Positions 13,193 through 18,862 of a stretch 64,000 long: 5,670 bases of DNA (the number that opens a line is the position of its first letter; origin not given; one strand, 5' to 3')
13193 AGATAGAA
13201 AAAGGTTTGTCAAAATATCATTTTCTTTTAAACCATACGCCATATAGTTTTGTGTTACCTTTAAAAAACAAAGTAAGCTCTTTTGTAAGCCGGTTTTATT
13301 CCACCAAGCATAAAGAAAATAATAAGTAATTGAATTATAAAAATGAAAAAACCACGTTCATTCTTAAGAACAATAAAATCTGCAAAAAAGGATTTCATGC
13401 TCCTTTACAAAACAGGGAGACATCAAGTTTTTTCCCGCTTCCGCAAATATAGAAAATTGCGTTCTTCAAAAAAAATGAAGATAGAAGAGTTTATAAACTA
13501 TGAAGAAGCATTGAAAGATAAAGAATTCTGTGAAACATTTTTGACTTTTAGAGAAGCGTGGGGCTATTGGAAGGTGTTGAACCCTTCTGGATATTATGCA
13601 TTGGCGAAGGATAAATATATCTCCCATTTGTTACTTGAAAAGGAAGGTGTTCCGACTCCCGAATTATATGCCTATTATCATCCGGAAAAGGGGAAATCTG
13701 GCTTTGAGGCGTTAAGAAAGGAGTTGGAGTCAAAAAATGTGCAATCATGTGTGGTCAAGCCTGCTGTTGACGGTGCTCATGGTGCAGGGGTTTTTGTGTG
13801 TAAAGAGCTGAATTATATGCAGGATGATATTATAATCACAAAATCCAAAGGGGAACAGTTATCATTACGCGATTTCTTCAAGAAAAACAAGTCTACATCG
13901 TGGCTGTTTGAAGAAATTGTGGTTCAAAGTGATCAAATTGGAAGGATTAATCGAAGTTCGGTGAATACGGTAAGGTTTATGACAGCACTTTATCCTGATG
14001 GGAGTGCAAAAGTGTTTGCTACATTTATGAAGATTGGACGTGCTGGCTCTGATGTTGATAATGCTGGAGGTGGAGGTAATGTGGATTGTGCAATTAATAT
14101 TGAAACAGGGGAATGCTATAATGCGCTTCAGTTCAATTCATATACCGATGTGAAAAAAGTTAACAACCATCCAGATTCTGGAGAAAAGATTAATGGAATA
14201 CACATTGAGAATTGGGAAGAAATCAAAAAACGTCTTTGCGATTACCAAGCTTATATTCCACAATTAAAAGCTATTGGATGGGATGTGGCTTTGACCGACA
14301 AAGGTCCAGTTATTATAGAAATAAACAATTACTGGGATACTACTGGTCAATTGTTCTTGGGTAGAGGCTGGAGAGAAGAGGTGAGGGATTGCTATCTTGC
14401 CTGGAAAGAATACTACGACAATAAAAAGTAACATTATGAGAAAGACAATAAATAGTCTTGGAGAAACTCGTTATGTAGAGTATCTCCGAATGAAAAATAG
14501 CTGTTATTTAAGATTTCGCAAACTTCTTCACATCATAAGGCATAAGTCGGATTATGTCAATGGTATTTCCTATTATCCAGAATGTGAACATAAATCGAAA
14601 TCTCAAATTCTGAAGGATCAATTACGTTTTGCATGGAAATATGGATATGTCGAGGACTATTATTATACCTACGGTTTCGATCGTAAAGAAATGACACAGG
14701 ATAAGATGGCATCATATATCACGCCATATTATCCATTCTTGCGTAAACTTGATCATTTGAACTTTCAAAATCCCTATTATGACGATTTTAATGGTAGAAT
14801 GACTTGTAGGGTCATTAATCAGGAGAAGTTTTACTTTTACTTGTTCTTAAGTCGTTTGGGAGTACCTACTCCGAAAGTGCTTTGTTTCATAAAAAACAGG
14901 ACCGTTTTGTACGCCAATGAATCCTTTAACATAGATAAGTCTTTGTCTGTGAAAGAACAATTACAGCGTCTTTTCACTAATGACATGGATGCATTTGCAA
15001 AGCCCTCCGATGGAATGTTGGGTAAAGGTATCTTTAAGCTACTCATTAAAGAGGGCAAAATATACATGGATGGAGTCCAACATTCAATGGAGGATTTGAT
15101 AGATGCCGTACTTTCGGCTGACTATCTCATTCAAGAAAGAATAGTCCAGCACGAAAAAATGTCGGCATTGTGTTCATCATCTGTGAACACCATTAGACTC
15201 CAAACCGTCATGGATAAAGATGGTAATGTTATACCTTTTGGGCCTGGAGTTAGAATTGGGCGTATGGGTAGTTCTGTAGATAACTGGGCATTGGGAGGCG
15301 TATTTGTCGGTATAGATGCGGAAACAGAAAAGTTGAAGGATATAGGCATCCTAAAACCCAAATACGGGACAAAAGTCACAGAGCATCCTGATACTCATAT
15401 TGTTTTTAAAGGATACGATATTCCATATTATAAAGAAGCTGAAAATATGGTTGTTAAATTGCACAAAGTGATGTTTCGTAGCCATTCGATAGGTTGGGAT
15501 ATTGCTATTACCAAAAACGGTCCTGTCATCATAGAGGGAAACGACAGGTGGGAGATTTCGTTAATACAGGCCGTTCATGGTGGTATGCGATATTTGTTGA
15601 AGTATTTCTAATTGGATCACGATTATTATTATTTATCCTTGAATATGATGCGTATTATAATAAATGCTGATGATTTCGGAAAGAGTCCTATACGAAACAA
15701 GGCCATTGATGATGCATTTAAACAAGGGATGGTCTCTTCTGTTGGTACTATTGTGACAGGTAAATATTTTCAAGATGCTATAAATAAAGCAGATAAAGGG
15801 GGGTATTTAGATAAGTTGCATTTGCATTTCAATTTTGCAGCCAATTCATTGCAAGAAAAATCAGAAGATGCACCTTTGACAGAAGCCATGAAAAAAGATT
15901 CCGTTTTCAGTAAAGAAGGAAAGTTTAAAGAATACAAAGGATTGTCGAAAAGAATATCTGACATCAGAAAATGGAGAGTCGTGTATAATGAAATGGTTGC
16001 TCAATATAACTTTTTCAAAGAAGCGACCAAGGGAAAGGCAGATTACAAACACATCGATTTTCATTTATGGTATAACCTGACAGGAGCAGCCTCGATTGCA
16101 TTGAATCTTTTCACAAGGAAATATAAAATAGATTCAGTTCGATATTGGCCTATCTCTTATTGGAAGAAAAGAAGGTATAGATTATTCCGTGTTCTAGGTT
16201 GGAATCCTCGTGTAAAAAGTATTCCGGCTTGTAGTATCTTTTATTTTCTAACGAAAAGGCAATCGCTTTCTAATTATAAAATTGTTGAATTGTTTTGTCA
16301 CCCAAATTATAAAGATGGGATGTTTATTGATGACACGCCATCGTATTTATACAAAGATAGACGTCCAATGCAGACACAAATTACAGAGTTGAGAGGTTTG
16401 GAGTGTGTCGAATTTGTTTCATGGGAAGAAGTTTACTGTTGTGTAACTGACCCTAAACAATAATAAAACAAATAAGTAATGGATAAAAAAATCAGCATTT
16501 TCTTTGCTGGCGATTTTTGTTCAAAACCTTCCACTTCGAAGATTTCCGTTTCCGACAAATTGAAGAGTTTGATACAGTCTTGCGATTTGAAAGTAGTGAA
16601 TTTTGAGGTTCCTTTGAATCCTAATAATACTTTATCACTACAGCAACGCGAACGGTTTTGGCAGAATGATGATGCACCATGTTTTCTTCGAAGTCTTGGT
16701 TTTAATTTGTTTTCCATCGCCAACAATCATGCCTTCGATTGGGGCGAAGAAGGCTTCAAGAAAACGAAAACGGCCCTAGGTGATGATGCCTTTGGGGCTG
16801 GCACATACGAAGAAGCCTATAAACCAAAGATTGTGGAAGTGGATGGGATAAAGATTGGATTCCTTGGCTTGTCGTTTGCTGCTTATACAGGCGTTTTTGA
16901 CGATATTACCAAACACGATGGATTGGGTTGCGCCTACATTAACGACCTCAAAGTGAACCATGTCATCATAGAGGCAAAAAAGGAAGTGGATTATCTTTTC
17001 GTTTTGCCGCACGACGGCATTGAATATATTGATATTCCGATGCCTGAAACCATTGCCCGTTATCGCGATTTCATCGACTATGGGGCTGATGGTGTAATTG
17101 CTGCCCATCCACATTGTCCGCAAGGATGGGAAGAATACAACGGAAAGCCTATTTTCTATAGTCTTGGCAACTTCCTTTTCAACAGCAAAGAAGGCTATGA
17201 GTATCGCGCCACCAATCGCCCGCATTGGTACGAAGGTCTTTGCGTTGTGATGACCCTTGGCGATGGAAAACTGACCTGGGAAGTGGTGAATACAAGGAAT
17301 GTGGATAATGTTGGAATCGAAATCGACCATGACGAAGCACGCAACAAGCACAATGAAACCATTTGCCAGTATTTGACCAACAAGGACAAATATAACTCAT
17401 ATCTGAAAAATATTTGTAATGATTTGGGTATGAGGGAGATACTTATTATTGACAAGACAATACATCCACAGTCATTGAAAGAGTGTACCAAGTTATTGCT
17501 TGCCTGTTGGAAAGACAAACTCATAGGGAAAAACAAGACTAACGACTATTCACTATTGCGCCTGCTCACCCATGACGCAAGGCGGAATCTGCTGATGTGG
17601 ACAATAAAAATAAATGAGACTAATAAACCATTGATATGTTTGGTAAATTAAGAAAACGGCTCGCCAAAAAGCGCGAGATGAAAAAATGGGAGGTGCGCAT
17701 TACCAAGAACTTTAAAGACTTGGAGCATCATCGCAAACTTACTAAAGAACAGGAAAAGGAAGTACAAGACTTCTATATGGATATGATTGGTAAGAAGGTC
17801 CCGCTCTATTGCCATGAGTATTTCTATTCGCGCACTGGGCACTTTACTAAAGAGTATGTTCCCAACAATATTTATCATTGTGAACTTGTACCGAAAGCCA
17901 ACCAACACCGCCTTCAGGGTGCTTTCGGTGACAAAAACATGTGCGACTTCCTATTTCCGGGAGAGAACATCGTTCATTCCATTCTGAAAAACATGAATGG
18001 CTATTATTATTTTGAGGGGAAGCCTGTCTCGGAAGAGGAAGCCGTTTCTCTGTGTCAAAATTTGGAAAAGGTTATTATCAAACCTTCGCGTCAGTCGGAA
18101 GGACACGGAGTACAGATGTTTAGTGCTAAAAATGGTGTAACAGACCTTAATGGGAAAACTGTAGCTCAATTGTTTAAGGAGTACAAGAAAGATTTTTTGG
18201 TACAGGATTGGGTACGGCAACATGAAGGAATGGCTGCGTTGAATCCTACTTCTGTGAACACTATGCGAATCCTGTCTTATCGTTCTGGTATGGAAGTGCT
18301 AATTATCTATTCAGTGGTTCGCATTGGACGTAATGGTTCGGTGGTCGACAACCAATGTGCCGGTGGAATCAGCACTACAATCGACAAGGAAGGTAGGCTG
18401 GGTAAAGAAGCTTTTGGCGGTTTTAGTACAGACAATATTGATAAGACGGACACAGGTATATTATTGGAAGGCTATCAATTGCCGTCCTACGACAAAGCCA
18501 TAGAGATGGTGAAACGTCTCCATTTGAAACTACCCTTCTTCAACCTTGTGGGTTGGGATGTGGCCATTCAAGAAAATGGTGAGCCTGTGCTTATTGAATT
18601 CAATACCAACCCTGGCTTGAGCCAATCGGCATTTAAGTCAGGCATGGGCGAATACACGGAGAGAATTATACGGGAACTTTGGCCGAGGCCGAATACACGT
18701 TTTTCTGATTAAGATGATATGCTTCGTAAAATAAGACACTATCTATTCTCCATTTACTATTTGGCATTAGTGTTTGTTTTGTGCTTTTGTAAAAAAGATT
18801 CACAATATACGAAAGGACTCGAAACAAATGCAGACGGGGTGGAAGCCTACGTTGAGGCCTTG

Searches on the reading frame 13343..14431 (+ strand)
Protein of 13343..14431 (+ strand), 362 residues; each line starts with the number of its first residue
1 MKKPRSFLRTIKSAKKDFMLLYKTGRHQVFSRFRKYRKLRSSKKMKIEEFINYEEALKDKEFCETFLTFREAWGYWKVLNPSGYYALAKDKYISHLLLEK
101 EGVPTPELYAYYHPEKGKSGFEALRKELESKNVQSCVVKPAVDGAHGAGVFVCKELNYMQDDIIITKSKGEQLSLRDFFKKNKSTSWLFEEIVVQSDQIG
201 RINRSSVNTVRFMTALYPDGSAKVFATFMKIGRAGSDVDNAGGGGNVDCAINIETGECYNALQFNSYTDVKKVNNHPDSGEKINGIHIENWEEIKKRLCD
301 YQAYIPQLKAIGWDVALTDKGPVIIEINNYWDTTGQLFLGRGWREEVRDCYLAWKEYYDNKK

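Call 7: search_protein_families(library=pfam, proteins=[window:13343-14431:+], max_evalue=0.001)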
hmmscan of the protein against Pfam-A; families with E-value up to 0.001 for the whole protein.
window:13343-14431:+ (362 aa): 3 families
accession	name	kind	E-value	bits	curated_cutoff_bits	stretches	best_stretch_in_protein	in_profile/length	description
PF14397.11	ATPgrasp_ST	-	3.9e-45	154.7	31.4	1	75-346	6-272/278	Sugar-transfer associated ATP-grasp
PF02655.19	ATP-grasp_3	-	9.9e-06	26.2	23.2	0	88-183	1-84/160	ATP-grasp domain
PF08443.16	RimK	-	6.5e-05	23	21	0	88-217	1-117/188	RimK-like ATP-grasp domain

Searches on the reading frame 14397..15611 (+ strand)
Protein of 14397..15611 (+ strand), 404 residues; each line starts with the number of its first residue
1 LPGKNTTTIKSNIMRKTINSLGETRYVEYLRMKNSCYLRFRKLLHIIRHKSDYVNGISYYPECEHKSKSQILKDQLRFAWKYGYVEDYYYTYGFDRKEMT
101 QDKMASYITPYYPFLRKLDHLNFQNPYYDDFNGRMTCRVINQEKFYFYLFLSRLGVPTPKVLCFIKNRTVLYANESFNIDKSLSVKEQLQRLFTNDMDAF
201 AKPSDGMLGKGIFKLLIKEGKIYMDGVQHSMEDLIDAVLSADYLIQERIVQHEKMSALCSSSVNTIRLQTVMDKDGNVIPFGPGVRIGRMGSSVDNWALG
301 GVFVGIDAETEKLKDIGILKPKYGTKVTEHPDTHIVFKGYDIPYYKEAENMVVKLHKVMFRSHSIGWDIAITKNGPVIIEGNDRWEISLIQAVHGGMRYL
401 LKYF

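Call 8: search_protein_families(library=pfam, proteins=[window:14397-15611:+], max_evalue=0.001)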
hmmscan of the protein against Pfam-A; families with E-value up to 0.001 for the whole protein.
window:14397-15611:+ (404 aa): 2 families
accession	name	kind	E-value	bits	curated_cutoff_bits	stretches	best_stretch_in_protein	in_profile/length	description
PF14397.11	ATPgrasp_ST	-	1.2e-48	166.2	31.4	1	126-395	5-266/278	Sugar-transfer associated ATP-grasp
PF14398.11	ATPgrasp_YheCD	-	7.2e-05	22.6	26.8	0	183-304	35-164/255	YheC/D like ATP-grasp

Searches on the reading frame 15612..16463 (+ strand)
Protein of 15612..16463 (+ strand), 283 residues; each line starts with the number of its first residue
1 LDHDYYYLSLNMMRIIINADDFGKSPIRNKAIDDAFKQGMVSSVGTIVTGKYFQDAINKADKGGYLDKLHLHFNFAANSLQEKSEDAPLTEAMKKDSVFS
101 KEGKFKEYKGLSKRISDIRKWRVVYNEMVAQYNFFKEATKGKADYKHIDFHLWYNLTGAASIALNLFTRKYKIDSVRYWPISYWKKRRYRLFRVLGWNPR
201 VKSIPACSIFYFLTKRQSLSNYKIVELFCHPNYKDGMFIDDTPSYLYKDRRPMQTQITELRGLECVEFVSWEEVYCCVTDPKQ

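Call 8: search_protein_families(library=pfam, proteins=[window:15612-16463:+], max_evalue=0.001)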
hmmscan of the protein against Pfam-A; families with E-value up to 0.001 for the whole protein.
window:15612-16463:+ (283 aa): 1 family
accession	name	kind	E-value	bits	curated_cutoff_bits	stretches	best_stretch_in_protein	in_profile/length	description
PF04794.17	YdjC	-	5.1e-23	82.7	29.7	1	14-244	1-240/266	YdjC-like protein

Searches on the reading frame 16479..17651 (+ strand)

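Call 8: search_protein_families(library=pfam, proteins=[window:16479-17651:+], max_evalue=0.001)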
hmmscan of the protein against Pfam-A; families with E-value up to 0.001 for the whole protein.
window:16479-17651:+ (390 aa): 1 family
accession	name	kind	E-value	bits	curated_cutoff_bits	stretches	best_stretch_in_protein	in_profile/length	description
PF09587.15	PGA_cap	-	3.9e-44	151.5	27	1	23-235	27-254/255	Bacterial capsule synthesis protein PGA_cap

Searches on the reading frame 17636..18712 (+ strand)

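Call 8: search_protein_families(library=pfam, proteins=[window:17636-18712:+], max_evalue=0.001)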
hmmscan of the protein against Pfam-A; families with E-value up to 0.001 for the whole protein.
window:17636-18712:+ (358 aa): 3 families
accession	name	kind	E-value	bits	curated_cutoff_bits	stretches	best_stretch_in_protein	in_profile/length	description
PF14397.11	ATPgrasp_ST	-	1.3e-41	143.1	31.4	1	83-330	5-260/278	Sugar-transfer associated ATP-grasp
PF14398.11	ATPgrasp_YheCD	-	1.2e-06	28.4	26.8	1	130-330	34-231/255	YheC/D like ATP-grasp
PF03133.20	TTL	-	3.7e-05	23.5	20.1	0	294-331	227-264/292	Tubulin-tyrosine ligase family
